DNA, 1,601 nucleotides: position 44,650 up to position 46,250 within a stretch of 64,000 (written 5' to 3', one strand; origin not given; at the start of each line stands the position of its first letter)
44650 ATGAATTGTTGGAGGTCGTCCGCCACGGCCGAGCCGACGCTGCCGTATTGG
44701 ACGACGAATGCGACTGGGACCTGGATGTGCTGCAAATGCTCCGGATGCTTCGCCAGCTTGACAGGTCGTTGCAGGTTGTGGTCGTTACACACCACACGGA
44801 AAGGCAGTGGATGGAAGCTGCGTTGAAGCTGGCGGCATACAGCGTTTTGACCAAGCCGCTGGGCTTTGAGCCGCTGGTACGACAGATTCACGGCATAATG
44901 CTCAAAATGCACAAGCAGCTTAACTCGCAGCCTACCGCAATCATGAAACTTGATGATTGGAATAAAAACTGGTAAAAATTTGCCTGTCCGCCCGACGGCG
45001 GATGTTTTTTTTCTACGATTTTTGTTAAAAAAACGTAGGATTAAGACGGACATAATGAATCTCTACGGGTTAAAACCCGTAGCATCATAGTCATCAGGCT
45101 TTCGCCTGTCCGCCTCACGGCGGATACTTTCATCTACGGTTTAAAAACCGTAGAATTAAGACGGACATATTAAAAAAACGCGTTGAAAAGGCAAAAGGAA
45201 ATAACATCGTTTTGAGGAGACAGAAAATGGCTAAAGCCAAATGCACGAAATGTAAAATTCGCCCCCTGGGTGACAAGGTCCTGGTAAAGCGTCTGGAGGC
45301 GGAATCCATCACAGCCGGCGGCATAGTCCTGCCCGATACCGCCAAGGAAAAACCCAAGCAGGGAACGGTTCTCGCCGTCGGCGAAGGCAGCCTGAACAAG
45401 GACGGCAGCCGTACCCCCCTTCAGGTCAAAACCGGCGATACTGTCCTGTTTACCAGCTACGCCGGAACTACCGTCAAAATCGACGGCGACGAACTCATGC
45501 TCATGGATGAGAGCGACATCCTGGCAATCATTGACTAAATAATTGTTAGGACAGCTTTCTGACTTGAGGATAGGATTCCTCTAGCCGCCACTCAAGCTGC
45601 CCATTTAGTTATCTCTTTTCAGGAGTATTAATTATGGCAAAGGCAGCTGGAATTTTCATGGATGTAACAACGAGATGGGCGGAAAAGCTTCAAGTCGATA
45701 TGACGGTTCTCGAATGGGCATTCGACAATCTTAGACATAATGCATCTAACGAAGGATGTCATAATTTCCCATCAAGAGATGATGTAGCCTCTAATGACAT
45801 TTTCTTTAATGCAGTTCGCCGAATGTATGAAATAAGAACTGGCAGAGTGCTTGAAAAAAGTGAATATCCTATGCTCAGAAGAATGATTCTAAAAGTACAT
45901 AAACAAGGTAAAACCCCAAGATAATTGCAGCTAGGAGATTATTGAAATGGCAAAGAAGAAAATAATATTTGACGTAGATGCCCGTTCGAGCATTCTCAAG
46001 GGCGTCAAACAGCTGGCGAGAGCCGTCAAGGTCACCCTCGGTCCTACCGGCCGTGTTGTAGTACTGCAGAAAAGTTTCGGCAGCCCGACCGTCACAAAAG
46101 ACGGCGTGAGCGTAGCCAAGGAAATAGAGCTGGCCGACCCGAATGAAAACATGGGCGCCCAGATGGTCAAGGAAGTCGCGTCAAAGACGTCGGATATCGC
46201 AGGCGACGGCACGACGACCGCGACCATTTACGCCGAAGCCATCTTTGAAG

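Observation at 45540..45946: Low-GC 96-codon ORF inserted between groES and groEL, with a duplicated translation-initiation context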

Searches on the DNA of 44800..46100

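Call 17: search_rna_families(source=window, start=44800, end=46100, threshold=evalue, max_evalue=5)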
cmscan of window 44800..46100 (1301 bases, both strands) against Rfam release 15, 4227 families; matches with E-value up to 5: 3.
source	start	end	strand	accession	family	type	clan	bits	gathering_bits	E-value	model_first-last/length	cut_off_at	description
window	45138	45179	-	RF02108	DLEU2_4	Gene; lncRNA;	-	16.8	40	1.7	20-58/58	no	Deleted in lymphocytic leukemia 2 conserved region 4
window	45316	45357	-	RF00039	DicF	Gene; antisense;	-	16.7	48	1.3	1-52/52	no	DicF RNA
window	45948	46025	+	RF01170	snoU61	Gene; snRNA; snoRNA; CD-box;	CL00067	15.7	55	4.4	1-84/84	no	Small nucleolar RNA U61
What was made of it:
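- Tried and rejected: Rfam on 44800..46100 gave only chance-level hits (call 17).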

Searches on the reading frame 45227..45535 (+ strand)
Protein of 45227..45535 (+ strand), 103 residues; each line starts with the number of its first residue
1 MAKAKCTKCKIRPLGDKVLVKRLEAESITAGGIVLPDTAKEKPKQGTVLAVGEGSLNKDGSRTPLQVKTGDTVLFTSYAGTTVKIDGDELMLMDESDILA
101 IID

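Call 3: search_protein_families(library=pfam, proteins=[window:45227-45535:+], max_evalue=1)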
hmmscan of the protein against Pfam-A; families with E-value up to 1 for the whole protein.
window:45227-45535:+ (103 aa): 3 families
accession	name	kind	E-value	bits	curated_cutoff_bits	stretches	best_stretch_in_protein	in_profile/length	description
PF00166.26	Cpn10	-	1.1e-35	122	21.1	1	10-102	1-93/93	Chaperonin 10 Kd subunit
PF20944.2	StcE_b-sandwich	-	0.13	12.7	27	1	64-92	20-48/75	Metalloprotease StcE, beta-sandwich domain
PF12852.13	Cupin_6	-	0.23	11.7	26.7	1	48-83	39-74/183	Cupin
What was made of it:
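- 45227..45538 (+): groES (Cpn10), 103 aa. Pfam PF00166 E=1.1e-35 (call 3).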
